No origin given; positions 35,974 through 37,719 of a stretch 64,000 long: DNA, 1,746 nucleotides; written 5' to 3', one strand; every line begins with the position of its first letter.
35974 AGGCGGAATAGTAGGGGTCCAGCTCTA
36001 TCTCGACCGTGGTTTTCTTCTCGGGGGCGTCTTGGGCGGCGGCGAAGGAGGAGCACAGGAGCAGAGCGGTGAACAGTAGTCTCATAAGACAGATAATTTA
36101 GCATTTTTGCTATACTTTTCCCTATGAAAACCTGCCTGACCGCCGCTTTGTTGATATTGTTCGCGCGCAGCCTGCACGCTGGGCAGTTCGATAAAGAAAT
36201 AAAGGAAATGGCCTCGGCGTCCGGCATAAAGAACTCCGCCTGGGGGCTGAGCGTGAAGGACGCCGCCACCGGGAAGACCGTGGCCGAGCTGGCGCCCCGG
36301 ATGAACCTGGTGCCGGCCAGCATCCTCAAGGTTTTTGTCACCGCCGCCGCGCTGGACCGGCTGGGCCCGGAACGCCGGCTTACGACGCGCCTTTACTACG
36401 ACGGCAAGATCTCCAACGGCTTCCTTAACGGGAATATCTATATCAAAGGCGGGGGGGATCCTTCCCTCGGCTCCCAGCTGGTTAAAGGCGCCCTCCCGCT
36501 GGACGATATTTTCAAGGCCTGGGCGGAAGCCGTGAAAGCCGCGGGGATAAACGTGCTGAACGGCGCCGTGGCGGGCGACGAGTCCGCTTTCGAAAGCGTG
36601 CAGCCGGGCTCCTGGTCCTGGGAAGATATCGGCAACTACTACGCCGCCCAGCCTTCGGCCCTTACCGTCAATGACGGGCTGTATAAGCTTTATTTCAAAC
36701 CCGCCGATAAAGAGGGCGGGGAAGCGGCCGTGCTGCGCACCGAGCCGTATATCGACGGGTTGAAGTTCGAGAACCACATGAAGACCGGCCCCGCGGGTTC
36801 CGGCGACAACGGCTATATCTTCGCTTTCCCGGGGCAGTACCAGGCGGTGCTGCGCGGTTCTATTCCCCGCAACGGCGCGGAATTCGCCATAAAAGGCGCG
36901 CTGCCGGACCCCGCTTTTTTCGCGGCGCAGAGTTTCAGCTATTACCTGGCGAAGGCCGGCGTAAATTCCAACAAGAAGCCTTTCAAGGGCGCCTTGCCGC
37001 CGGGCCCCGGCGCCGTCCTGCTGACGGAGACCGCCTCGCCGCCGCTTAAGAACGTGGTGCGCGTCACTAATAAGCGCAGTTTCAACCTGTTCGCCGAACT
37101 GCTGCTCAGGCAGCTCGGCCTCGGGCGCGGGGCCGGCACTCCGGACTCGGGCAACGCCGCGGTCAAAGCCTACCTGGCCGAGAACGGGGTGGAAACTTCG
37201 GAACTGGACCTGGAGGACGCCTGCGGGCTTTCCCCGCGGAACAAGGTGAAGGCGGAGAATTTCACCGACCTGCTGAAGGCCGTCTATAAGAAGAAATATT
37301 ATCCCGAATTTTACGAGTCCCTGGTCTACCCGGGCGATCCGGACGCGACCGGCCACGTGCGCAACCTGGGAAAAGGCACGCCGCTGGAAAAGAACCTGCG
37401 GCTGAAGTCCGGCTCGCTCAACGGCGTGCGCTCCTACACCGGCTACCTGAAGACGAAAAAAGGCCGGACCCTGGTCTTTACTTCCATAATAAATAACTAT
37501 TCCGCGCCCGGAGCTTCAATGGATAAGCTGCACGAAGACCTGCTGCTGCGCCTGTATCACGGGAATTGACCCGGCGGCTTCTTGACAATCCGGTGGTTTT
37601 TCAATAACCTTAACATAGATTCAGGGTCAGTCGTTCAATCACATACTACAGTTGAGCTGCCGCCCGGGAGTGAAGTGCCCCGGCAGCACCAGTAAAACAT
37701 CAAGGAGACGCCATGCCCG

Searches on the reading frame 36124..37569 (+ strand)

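Call 31: search_protein_families(library=pfam, proteins=[window:36124-37569:+], max_evalue=0.0001)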
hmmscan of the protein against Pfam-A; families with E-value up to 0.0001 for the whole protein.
window:36124-37569:+ (481 aa): 2 families
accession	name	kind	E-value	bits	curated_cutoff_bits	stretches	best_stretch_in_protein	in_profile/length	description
PF02113.21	Peptidase_S13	-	1.5e-82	278.2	22.8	1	25-461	4-427/444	D-Ala-D-Ala carboxypeptidase 3 (S13) family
PF13354.11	Beta-lactamase2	-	3.8e-05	23.6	22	0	41-95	1-55/214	Beta-lactamase enzyme family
